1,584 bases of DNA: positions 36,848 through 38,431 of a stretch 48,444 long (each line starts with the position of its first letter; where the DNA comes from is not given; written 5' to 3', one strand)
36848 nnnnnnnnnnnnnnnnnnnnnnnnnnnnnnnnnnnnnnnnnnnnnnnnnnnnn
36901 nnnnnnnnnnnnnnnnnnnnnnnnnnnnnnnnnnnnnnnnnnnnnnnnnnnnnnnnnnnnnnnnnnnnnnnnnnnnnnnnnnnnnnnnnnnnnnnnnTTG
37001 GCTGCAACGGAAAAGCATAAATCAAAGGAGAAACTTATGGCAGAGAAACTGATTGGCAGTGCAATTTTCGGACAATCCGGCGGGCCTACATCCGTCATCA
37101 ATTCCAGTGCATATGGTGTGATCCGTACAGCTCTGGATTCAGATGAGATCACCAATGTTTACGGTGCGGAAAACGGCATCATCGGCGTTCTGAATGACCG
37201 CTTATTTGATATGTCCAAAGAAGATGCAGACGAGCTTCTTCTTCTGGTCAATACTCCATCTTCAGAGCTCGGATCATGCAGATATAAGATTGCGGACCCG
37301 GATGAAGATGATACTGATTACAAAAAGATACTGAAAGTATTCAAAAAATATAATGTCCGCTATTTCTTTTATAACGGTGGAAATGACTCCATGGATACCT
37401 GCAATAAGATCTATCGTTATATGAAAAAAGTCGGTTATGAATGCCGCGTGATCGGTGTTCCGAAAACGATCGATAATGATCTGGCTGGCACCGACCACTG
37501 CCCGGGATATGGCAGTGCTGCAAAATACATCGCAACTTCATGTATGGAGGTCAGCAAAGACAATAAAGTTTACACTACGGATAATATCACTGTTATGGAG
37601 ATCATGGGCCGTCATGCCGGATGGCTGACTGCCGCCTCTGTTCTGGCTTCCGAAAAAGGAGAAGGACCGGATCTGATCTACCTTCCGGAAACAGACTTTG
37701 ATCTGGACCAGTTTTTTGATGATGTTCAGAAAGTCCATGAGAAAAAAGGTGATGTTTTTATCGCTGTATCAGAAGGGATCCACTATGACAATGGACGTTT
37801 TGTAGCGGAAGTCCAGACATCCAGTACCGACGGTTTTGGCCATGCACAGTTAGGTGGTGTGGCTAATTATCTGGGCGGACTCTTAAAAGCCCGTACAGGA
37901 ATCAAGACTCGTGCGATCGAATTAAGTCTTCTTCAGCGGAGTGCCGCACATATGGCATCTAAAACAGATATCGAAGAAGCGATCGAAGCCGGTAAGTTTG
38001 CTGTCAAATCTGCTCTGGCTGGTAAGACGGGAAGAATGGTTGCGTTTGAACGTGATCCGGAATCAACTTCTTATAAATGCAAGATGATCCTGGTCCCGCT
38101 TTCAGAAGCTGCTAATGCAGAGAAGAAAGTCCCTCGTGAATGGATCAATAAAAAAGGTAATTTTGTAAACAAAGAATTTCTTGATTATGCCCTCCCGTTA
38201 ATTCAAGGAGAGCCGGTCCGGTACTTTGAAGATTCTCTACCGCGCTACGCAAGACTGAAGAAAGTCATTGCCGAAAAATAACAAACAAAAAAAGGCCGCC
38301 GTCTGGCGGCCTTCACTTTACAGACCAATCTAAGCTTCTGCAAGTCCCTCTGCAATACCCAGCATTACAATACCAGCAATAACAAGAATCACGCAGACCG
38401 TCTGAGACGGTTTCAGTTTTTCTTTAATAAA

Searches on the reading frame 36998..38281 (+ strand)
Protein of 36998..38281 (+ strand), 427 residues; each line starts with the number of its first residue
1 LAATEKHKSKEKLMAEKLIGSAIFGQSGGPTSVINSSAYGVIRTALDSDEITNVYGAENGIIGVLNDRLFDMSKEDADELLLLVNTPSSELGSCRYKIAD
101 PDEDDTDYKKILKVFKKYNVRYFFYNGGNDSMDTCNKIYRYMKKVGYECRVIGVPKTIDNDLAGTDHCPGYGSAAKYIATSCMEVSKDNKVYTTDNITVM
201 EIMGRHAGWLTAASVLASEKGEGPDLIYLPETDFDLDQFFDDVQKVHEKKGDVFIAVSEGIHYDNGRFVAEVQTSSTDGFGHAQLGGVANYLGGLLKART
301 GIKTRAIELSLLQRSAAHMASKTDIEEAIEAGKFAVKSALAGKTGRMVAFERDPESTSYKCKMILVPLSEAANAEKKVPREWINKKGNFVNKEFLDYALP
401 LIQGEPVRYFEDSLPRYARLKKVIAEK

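Call 72: search_protein_families(library=pfam, proteins=[window:36998-38281:+], max_evalue=0.00001)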
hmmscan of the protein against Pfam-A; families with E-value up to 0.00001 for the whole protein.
window:36998-38281:+ (427 aa): 1 family
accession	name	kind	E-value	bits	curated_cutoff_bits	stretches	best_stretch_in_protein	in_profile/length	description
PF00365.25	PFK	-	1.6e-59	202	30.9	1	25-305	5-274/277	Phosphofructokinase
